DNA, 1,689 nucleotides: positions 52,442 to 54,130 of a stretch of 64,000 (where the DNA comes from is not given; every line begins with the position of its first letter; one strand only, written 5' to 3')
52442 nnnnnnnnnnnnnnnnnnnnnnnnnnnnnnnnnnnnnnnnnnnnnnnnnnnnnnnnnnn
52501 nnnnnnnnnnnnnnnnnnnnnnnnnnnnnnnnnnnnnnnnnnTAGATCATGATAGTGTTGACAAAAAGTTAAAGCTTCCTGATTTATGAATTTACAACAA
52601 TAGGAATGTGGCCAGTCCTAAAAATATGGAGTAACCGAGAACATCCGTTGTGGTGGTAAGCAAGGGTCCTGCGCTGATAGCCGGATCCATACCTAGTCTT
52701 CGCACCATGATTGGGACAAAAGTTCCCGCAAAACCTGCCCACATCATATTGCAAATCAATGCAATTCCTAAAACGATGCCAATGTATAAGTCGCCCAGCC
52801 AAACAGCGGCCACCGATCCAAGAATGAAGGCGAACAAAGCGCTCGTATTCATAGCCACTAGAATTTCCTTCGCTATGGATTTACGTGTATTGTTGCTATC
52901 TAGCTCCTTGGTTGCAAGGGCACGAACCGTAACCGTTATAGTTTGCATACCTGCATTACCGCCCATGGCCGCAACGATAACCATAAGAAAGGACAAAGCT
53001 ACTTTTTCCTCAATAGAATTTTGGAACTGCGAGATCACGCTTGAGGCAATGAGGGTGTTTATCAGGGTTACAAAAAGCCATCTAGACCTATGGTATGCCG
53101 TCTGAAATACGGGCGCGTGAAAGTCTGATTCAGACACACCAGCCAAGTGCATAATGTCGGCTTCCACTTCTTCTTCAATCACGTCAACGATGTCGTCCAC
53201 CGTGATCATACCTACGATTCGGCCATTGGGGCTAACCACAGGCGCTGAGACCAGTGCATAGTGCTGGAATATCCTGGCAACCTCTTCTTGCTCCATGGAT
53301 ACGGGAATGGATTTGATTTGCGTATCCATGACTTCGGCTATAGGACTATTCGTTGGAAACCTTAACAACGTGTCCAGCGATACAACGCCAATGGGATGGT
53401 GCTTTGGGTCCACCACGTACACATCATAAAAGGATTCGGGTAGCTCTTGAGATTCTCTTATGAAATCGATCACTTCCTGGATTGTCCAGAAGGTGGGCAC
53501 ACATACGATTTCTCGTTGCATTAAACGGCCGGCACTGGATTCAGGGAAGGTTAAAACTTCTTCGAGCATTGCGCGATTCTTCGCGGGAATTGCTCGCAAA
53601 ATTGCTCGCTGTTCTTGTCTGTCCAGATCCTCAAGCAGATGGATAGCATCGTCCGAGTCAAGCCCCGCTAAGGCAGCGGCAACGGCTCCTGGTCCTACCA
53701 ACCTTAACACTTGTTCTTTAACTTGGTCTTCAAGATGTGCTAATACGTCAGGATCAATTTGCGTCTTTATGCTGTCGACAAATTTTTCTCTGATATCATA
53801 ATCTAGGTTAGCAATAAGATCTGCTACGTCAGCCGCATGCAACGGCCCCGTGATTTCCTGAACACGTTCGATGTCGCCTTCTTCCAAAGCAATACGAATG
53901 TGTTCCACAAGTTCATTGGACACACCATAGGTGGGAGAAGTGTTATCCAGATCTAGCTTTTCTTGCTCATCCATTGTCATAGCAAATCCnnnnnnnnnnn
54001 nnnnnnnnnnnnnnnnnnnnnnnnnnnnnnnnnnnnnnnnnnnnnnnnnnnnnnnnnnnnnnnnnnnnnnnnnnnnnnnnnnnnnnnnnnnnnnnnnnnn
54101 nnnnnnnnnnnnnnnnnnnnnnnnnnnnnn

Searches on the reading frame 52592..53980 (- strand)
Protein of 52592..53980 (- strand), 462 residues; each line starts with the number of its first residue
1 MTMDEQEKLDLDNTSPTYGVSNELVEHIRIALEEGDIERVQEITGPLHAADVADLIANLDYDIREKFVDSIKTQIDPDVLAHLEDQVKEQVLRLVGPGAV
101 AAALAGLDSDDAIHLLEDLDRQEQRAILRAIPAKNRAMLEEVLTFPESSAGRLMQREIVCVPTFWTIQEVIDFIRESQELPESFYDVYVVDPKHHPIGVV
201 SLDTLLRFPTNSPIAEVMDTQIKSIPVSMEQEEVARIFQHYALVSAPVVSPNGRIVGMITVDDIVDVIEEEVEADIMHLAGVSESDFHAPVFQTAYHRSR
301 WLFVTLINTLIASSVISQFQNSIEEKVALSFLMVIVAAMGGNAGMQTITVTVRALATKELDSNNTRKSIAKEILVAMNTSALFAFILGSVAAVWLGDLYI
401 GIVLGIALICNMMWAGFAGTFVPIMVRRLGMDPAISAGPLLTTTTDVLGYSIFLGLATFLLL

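Call 13: find_related_loci(query=window:52592-53980:-, collection=genome_contigs, flank=10000)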
Query window:52592-53980:- (462 aa) in genome_contigs; peptide patterns used: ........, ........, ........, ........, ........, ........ (x = any residue, [..] = any of these).
599 stretches matched a pattern (row limit reached: there are more); 562 encode a relative of the query (tblastn E <= 1e-3); the best 80 are kept; 80 distinct loci.
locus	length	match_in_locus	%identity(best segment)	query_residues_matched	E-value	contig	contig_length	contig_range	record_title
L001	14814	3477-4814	56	18-462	1e-166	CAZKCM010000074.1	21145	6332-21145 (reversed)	MAG TPA_asm: uncultured Rhodospirillaceae bacterium isolate SRP268622_co1_584 genome assembly, contig: NODE_5291_length_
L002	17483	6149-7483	53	18-462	9e-163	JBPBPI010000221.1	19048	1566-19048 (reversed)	MAG: Janthinobacterium lividum isolate 3300051444_34 3300051444_34_Ga0502433_00008132, whole genome shotgun sequence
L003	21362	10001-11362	54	10-462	2e-160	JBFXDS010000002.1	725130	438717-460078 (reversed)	MAG: Dongiaceae bacterium isolate CA_2019_TPBS_99 NODE_49_length_725130_cov_25.838096_TPBS, whole genome shotgun sequenc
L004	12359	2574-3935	55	10-462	5e-160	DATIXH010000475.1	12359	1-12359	MAG TPA_asm: Candidatus Acidoferrum sp. isolate SMAG_U15244 k141_993888, whole genome shotgun sequence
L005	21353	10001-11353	55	12-462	5e-157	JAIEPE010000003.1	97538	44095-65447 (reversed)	MAG: Alphaproteobacteria bacterium isolate co.spades.DASTOOL.1kb_161 c_000000444464, whole genome shotgun sequence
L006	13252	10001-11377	53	4-462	2e-155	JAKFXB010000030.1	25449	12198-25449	MAG: Alphaproteobacteria bacterium isolate ND2_Bin_14 ND2_0000185, whole genome shotgun sequence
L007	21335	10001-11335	53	18-462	3e-154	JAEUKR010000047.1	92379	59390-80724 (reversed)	MAG: Caedimonas sp. isolate new MAG-100 k141_4082938, whole genome shotgun sequence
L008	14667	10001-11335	55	18-462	5e-153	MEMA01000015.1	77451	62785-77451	MAG: Alphaproteobacteria bacterium GWC2_42_16 gwc2_scaffold_185, whole genome shotgun sequence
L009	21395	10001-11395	48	4-462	3e-151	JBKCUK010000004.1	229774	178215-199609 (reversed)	MAG: Holosporales bacterium isolate samp_2047_metabat2_761 samp_2047_1289472, whole genome shotgun sequence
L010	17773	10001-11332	52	19-462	1e-148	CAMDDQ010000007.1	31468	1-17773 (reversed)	MAG: Asaia bogorensis isolate MaH-04nov19-121 genome assembly, contig: MaH-04nov19-C3348, whole genome shotgun sequence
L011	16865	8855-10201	52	6-453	3e-148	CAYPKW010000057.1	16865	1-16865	MAG TPA_asm: uncultured Rhodospirillaceae bacterium isolate SRP119689_co1_13 genome assembly, contig: NODE_4735_length_1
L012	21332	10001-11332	50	19-461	1e-144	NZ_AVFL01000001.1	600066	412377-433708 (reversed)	Skermanella stibiiresistens SB22 contig1, whole genome shotgun sequence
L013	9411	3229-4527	52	18-450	1e-144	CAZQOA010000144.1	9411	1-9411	MAG TPA_asm: uncultured Rhizobiaceae bacterium isolate SRP193066_co1_42 genome assembly, contig: NODE_6452_length_9411_c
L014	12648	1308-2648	48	15-462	3e-143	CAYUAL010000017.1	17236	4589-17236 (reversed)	MAG TPA_asm: uncultured Alphaproteobacteria bacterium isolate SRP342105_co2_142 genome assembly, contig: NODE_3404_lengt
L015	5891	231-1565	50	18-462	6e-144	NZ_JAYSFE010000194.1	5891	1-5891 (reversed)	MAG: Stella sp. isolate ZZ2_ZZA25_bin.15 NODE_5377_length_5891_cov_12.410041, whole genome shotgun sequence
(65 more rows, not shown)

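Call 15: search_protein_families(library=pfam, proteins=[window:52592-53980:-], max_evalue=0.001)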
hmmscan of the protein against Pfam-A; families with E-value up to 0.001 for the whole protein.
window:52592-53980:- (462 aa): 3 families
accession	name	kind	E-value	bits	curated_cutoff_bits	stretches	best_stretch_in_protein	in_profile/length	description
PF01769.21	MgtE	-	4.2e-32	111.5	27.6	1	333-456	1-125/125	Divalent cation transporter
PF03448.22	MgtE_N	-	1.4e-18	67.7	25.9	1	47-147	1-101/102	MgtE intracellular N domain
PF00571.33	CBS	-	9.9e-18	64.7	24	2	214-269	1-56/57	CBS domain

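Call 50: find_encoding_contigs(protein=window:52592-53980:-, flank=10000, max_places=3)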
Protein window:52592-53980:- (462 aa): 1 contig read that carries it; 1 place shown.
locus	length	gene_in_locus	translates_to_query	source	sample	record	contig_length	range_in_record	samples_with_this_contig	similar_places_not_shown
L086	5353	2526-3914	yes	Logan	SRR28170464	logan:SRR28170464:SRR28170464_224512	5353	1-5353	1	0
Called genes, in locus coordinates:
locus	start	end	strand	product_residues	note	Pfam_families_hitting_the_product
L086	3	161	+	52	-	?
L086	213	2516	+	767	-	PF00390:malic, PF03949:Malic_M, PF01515:PTA_PTB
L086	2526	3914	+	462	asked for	PF03448:MgtE_N, PF00571:CBS, PF01769:MgtE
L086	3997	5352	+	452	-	?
